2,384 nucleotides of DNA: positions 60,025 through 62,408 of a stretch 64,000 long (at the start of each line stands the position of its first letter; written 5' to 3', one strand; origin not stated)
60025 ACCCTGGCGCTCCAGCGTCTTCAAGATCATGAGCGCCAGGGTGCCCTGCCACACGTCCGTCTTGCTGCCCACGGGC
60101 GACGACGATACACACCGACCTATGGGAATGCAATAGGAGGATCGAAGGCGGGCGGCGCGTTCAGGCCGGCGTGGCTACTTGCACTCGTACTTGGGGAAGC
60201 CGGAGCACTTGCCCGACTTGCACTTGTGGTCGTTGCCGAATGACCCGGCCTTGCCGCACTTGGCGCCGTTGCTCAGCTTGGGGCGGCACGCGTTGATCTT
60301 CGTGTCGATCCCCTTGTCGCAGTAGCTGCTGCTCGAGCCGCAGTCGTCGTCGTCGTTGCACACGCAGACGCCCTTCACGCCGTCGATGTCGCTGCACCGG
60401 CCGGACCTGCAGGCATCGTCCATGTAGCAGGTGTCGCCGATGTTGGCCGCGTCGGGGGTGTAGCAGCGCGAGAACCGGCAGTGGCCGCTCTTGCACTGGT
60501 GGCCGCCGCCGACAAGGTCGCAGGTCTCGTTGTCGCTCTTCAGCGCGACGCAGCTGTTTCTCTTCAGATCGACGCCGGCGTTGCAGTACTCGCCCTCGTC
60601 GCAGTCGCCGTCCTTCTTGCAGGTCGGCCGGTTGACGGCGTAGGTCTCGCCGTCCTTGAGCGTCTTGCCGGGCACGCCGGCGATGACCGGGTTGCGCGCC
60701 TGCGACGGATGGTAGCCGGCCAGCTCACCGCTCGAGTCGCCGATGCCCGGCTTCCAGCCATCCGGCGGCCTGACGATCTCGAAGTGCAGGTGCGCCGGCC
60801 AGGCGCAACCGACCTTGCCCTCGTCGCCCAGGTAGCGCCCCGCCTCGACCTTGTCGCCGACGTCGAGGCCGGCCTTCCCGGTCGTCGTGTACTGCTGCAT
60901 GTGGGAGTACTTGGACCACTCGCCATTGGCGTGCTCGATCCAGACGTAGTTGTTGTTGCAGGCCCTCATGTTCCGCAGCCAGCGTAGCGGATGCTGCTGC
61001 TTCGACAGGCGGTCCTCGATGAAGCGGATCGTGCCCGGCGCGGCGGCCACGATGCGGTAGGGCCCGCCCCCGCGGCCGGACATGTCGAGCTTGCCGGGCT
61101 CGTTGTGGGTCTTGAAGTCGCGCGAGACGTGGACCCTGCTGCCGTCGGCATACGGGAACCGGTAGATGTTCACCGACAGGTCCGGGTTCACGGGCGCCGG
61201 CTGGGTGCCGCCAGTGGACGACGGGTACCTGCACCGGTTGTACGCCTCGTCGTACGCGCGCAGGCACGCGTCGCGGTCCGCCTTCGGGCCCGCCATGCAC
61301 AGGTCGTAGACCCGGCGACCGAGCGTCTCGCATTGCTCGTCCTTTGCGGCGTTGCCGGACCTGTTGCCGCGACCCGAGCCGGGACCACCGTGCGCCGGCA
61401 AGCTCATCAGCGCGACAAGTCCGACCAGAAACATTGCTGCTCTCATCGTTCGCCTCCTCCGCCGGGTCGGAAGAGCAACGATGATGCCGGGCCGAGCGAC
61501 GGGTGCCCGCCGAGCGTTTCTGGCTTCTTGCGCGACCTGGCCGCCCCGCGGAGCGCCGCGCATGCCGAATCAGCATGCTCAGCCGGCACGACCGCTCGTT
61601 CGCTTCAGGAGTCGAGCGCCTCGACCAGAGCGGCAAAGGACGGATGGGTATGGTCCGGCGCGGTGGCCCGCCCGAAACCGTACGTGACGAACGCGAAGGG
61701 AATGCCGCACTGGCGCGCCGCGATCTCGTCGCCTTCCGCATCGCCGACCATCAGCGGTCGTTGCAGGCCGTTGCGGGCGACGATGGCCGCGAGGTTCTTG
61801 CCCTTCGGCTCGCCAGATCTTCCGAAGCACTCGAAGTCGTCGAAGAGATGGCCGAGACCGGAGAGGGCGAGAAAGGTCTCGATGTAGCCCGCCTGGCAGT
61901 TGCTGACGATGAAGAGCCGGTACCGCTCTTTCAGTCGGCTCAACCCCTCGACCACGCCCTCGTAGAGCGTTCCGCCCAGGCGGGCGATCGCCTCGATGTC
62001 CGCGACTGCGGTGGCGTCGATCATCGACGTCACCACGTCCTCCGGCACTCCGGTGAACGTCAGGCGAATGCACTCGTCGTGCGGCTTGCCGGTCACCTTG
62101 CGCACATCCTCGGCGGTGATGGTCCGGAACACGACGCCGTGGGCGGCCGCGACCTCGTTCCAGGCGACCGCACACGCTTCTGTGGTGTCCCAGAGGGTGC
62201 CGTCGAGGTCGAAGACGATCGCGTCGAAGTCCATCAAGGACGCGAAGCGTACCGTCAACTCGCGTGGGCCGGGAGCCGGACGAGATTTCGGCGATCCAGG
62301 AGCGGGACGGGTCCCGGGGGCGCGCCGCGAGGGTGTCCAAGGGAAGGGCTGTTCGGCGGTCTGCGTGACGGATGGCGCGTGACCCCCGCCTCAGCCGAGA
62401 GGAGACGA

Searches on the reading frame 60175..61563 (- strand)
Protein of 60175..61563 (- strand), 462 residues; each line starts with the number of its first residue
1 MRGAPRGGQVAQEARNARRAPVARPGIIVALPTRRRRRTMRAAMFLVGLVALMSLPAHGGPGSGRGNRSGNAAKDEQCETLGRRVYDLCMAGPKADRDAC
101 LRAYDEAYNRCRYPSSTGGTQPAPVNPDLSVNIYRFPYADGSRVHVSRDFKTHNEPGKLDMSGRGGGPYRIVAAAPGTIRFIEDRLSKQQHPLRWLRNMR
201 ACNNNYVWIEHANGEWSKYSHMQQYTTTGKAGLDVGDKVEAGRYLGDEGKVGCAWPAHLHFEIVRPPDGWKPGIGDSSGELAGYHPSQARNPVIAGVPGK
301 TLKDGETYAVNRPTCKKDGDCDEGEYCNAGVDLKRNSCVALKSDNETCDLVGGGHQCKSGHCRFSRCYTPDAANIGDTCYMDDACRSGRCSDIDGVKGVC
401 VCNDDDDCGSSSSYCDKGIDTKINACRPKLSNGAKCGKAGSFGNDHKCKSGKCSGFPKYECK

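Call 43: search_protein_families(library=pfam, proteins=[window:60175-61563:-], max_evalue=0.001)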
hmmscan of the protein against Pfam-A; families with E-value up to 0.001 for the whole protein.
window:60175-61563:- (462 aa): 1 family
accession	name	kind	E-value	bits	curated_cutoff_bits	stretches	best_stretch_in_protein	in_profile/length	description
PF01551.29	Peptidase_M23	-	4.6e-10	40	28.7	1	171-264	16-88/96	Peptidase family M23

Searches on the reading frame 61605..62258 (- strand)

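Call 43: search_protein_families(library=pfam, proteins=[window:61605-62258:-], max_evalue=0.001)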
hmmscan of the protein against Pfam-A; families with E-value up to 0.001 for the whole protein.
window:61605-62258:- (217 aa): 5 families
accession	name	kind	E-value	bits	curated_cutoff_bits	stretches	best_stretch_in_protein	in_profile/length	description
PF13419.12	HAD_2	-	2.1e-19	70.8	23.8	1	14-191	1-178/178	Haloacid dehalogenase-like hydrolase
PF00702.32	Hydrolase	-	2.7e-18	67.5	26.4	1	12-185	2-191/191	haloacid dehalogenase-like hydrolase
PF12710.13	HAD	-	1.2e-07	32.8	27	1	14-177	1-184/189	haloacid dehalogenase-like hydrolase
PF13242.12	Hydrolase_like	-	0.00022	21.5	22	1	156-203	10-60/75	HAD-hyrolase-like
PF13344.12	Hydrolase_6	-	0.00035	21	27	0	14-32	1-19/101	Haloacid dehalogenase-like hydrolase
